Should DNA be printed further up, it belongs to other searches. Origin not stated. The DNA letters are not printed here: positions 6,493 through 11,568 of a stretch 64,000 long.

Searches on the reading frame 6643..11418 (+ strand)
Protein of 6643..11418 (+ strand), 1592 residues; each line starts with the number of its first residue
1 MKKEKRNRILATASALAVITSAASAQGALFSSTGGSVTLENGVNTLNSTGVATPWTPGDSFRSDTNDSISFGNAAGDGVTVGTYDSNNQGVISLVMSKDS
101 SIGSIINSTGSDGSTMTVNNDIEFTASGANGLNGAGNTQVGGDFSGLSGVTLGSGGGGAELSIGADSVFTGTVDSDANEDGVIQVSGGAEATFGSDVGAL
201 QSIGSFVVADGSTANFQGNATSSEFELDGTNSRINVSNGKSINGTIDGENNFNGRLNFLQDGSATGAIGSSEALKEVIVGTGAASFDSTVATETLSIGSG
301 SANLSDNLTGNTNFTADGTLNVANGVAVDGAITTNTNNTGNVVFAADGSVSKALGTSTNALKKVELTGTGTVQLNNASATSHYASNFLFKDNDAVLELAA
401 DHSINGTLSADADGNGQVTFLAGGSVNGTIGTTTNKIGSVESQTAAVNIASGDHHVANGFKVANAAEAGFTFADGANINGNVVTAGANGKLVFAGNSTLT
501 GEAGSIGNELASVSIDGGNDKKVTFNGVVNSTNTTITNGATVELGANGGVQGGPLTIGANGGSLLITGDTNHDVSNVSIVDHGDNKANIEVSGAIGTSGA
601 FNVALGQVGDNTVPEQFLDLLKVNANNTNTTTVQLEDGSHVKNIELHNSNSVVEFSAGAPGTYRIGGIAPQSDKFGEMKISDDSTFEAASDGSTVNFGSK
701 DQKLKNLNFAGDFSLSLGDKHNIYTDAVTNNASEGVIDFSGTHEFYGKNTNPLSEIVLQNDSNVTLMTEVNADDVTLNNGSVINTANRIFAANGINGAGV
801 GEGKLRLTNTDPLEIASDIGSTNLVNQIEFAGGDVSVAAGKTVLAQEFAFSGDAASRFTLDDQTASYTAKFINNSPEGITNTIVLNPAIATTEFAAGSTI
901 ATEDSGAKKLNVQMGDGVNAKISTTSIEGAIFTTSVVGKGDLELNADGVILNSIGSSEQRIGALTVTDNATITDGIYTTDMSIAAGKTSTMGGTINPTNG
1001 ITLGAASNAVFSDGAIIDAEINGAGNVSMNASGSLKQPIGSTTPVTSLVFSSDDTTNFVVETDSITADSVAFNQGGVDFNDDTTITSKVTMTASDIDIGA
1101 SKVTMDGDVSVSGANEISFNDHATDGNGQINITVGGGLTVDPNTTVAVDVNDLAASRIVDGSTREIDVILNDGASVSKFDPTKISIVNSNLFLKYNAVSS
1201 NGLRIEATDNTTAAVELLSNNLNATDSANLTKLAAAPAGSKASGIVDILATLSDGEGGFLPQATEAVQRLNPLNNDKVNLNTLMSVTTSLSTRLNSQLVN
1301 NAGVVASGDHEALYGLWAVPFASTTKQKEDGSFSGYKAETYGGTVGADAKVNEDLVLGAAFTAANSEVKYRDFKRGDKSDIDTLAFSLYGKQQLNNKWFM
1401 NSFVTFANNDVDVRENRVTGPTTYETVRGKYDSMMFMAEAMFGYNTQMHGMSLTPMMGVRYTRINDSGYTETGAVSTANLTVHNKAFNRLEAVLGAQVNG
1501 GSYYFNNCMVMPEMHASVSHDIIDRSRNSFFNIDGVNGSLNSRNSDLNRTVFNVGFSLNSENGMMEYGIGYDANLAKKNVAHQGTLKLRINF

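Call 54: search_protein_families(library=pfam, proteins=[window:6643-11418:+], max_evalue=0.00001)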
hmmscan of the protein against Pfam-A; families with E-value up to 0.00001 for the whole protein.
window:6643-11418:+ (1592 aa): 1 family
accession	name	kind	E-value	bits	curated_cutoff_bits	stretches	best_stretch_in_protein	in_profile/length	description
PF03797.25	Autotransporter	-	3.9e-42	145.2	26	1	1316-1560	1-242/255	Autotransporter beta-domain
